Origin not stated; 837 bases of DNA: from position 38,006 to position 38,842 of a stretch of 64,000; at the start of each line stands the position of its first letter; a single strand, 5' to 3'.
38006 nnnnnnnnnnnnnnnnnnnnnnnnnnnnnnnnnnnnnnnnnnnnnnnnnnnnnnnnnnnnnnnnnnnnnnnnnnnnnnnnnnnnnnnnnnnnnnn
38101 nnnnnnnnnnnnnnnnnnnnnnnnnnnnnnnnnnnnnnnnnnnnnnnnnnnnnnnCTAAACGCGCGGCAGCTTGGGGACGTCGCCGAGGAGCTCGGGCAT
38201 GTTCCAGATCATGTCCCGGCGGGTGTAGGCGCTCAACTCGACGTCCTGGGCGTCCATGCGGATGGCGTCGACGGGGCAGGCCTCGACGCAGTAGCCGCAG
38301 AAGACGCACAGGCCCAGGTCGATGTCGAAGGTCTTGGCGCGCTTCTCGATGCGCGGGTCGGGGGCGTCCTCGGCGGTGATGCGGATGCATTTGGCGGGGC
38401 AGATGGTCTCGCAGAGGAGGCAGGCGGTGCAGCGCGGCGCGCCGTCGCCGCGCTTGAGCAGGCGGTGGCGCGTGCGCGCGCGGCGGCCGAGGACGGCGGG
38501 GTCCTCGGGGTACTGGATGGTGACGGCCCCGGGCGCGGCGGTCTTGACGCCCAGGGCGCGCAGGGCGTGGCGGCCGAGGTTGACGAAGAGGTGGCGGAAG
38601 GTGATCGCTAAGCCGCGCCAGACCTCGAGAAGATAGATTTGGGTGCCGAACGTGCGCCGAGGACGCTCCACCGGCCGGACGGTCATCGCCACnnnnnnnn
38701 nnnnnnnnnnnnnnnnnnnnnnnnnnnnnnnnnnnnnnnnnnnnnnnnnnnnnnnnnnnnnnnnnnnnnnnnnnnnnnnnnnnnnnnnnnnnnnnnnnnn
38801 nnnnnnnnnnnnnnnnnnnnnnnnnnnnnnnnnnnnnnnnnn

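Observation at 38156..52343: Complete nuo operon in circularly permuted order J-K-L-M-N-A-B-C-D-E-F-G-H-I, led by a flippase-like membrane protein gene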

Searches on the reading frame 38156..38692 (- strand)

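Call 3: search_protein_families(library=pfam, proteins=[window:38156-38692:-])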
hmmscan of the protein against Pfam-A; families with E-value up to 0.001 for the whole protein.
window:38156-38692:- (178 aa): 10 families
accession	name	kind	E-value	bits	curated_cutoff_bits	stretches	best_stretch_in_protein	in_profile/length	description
PF00037.32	Fer4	-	2.1e-11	43.6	21.1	1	124-145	3-24/24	4Fe-4S binding domain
PF12838.12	Fer4_7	-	7e-10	39.7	27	1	87-143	1-52/52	4Fe-4S dicluster domain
PF14697.11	Fer4_21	-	1.9e-08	34.8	35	1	121-146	33-59/59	4Fe-4S dicluster domain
PF13187.11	Fer4_9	-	4.2e-08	33.5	27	1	87-144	1-52/52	4Fe-4S dicluster domain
PF13237.11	Fer4_10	-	1.1e-07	32.1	25.5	2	86-140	7-53/53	4Fe-4S dicluster domain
PF13183.11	Fer4_8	-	1.6e-07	32.2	27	0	76-101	42-67/68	4Fe-4S dicluster domain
PF13484.11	Fer4_16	-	5.6e-07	30.7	30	1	129-151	2-24/66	4Fe-4S double cluster binding domain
PF13534.11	Fer4_17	-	5.5e-06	27.3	22.2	0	63-100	20-58/61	4Fe-4S dicluster domain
PF12837.12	Fer4_6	-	3.4e-05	24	25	1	122-144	2-24/24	4Fe-4S binding domain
PF12797.12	Fer4_2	-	7.9e-05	22.8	24.5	0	124-141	5-22/22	4Fe-4S binding domain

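Call 62: search_protein_families(library=ncbifam, proteins=[window:38156-38692:-], max_evalue=0.00001)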
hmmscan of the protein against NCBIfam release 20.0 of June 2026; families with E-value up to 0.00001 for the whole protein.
window:38156-38692:- (178 aa): 28 families (the best 25 are shown)
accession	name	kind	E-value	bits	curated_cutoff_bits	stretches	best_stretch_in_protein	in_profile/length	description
TIGR01971.1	NuoI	subfamily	5.8e-33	113.1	113.05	1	49-165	6-118/121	NADH-quinone oxidoreductase, chain I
NF004539.0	PRK05888.1-5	equivalog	3.7e-29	101.5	225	1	47-169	22-141/162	NADH-quinone oxidoreductase subunit NuoI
NF004538.0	PRK05888.1-4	equivalog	5.6e-28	97.6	135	1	49-169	24-141/162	NADH-quinone oxidoreductase subunit NuoI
NF004536.0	PRK05888.1-1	equivalog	7.4e-28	97.1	212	1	56-169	28-138/180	NADH-quinone oxidoreductase subunit NuoI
NF004537.0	PRK05888.1-3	equivalog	3.4e-27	95.3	163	1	56-169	38-154/204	NADH-quinone oxidoreductase subunit NuoI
NF004542.0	PRK05888.2-3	equivalog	4.4e-22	78.6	248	1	55-170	51-163/203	NADH-quinone oxidoreductase subunit NuoI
NF004540.0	PRK05888.2-1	equivalog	6.3e-22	77.6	215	1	55-165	18-123/139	NADH-quinone oxidoreductase subunit NuoI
NF004541.0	PRK05888.2-2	equivalog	4.4e-20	72.2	217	1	52-165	32-131/168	NADH-quinone oxidoreductase subunit NuoI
NF004544.0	PRK05888.2-6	equivalog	5.4e-20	71.9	457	1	46-149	37-141/220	NADH-quinone oxidoreductase subunit NuoI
TIGR00403.1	ndhI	equivalog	3.6e-16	59.3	302.35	1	56-164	37-138/183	NAD(P)H-quinone oxidoreductase subunit I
NF004545.0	PRK05888.3-1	equivalog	3.3e-15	56.1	229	1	56-167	41-144/154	NADH-quinone oxidoreductase subunit NuoI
NF009053.0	PRK12387.1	subfamily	1e-14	54.7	204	1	52-162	9-107/180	formate hydrogenlyase complex iron-sulfur subunit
NF040612.1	F420_dehyd_FpoI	exception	1.2e-14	54.2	180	1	50-147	11-102/135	F420H2 dehydrogenase subunit FpoI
NF004543.0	PRK05888.2-5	equivalog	1e-12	48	243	1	47-145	25-116/217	NADH-quinone oxidoreductase subunit NuoI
NF004546.0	PRK05888.3-3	equivalog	1.4e-12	47.4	260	1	47-167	29-146/196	NADH-quinone oxidoreductase subunit NuoI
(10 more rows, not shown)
